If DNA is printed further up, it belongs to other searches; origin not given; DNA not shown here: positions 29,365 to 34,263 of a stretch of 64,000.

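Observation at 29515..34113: Giant SF1 helicase + Vsr-like nuclease fusion next to AbiE: candidate single-protein anti-phage nuclease-helicase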

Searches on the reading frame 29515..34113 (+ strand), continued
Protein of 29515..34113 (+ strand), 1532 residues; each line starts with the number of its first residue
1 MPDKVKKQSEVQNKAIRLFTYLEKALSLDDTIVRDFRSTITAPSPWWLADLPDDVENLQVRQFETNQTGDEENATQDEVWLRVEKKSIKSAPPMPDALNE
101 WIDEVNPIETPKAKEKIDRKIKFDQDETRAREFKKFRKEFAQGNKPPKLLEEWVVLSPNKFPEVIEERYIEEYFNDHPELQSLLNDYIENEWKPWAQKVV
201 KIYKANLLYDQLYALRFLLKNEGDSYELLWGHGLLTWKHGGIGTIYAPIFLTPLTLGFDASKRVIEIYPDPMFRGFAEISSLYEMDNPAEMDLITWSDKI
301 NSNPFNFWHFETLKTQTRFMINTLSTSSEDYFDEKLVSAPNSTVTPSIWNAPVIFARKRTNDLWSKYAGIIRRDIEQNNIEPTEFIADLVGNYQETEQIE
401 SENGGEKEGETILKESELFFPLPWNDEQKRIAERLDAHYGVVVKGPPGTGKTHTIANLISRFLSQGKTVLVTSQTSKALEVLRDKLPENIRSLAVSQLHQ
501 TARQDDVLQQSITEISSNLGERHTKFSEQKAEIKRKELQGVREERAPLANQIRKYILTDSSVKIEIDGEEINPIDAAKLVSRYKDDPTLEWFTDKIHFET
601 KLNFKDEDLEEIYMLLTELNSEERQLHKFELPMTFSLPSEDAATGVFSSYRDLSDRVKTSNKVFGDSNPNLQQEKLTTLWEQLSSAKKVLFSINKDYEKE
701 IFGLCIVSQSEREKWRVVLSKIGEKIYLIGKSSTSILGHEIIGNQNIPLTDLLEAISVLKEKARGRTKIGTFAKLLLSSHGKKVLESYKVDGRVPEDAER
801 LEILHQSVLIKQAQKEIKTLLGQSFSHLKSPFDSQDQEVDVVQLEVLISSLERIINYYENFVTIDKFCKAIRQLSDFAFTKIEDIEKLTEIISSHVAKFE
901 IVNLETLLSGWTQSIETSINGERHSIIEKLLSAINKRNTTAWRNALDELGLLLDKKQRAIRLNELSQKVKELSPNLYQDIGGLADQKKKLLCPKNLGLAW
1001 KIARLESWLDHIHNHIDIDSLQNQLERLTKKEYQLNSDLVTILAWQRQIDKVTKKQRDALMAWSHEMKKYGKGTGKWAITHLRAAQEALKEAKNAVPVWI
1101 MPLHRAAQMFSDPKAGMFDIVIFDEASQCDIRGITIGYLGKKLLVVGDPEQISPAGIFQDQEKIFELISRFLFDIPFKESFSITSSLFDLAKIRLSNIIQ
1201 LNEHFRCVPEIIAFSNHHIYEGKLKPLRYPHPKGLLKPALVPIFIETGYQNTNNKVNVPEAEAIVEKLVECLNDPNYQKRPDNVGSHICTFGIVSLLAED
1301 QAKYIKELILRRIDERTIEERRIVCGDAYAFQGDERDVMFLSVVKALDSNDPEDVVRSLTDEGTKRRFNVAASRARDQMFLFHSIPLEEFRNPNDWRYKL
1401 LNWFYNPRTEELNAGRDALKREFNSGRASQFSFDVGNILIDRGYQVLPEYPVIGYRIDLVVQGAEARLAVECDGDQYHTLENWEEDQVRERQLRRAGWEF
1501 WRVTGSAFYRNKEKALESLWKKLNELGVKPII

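Call 70: find_encoding_contigs(protein=P0060, flank=7000, max_places=1)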
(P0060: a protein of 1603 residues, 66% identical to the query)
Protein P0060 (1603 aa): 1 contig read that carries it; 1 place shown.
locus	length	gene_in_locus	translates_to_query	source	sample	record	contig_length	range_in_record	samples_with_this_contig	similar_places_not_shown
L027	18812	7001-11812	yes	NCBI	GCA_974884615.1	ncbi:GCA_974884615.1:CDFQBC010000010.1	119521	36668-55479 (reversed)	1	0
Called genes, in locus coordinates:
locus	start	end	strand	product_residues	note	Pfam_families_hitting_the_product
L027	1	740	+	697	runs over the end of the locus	-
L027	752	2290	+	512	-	PF01476:LysM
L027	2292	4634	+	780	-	-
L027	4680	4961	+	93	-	-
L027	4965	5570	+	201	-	PF01510:Amidase_2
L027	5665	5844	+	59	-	-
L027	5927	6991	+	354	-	PF02661:Fic, PF22168:DIP2311-like_C (weak)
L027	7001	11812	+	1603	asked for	PF00580:UvrD-helicase (weak), PF13086:AAA_11, PF13245:AAA_19 (faint), PF13604:AAA_30 (weak), PF20720:nSTAND3 (faint), PF13087:AAA_12, PF18741:MTES_1575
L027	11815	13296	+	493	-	PF11074:DUF2779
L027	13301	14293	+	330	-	-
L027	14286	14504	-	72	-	-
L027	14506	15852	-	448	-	PF00239:Resolvase, PF07508:Recombinase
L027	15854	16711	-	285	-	PF02195:ParB_N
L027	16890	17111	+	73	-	PF12844:HTH_19 (weak), PF13560:HTH_31, PF01381:HTH_3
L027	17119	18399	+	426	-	PF12773:DZR (weak), PF13240:Zn_Ribbon_1 (weak)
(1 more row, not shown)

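Call 71: find_encoding_contigs(protein=P0092, flank=7000, max_places=1)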
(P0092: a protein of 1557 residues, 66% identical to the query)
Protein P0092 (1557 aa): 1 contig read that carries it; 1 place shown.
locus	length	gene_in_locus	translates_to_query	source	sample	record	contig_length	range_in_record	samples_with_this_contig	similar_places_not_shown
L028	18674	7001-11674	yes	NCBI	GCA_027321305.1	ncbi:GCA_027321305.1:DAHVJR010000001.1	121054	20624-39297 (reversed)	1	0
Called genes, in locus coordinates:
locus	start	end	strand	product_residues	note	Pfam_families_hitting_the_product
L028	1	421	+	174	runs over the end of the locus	-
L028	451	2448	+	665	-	PF22745:Nlig-Ia, PF01653:DNA_ligase_aden, PF03120:OB_DNA_ligase, PF14520:HHH_5 (weak), PF12826:HHH_2, PF00533:BRCT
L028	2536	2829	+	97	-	PF02686:GatC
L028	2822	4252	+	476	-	PF01425:Amidase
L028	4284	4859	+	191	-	-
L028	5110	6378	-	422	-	PF00239:Resolvase, PF07508:Recombinase, PF13408:Zn_ribbon_recom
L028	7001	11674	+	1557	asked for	PF13086:AAA_11, PF13245:AAA_19 (faint), PF13604:AAA_30 (weak), PF13087:AAA_12, PF18741:MTES_1575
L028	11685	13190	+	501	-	PF11074:DUF2779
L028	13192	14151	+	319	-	PF13208:TerB_N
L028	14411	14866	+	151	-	PF03703:bPH_2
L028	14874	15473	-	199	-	-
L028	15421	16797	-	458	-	PF02195:ParB_N, PF01555:N6_N4_Mtase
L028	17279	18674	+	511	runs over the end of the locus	PF13290:CHB_HEX_C_1, PF13287:Fn3_assoc, PF01471:PG_binding_1 (weak)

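Call 72: find_encoding_contigs(protein=P0084, flank=7000, max_places=1)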
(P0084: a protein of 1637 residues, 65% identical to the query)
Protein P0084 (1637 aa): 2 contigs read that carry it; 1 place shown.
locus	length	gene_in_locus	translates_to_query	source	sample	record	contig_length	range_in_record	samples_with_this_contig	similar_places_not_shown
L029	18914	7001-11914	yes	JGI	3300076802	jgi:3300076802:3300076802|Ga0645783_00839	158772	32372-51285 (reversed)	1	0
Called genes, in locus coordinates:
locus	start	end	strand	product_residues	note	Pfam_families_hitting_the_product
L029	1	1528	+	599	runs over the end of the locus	PF00009:GTP_EFTU, PF22042:EF-G_D2 (weak), PF03144:GTP_EFTU_D2, PF14492:EFG_III (weak), PF00679:EFG_C, PF06421:LepA_C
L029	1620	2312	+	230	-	PF00702:Hydrolase, PF13419:HAD_2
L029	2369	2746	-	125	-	-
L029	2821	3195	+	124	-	PF04977:DivIC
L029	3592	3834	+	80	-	PF00462:Glutaredoxin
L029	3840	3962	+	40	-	-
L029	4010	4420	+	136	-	PF01814:Hemerythrin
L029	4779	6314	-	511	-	PF00239:Resolvase, PF07508:Recombinase, PF13408:Zn_ribbon_recom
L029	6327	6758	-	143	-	-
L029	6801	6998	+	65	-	PF13560:HTH_31, PF12844:HTH_19, PF01381:HTH_3, PF13443:HTH_26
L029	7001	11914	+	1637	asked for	PF13086:AAA_11, PF13245:AAA_19 (faint), PF13604:AAA_30 (weak), PF13087:AAA_12, PF18741:MTES_1575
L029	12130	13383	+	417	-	PF09903:DUF2130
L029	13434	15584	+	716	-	-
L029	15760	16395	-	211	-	-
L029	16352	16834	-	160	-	-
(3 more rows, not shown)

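Call 73: search_dna_similar(query=window:29515-34110:+, collection=phages, mode=protein, max_rows=15)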
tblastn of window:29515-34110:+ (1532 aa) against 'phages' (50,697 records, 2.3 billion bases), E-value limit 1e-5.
Records with a match: 1; places in all: 1; records where one place covers at least 80% of the query: 0.
Best place of each record, by identity: <60% 1.
By first word of the organism name: Bacteriophage 1.
By host as written in the record: - 1.
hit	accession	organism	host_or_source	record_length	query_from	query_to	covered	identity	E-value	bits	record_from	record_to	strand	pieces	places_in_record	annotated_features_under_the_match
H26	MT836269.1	Bacteriophage sp.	human fecal samples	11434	1096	1503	27%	25.6%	6e-19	100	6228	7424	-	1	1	record has no annotation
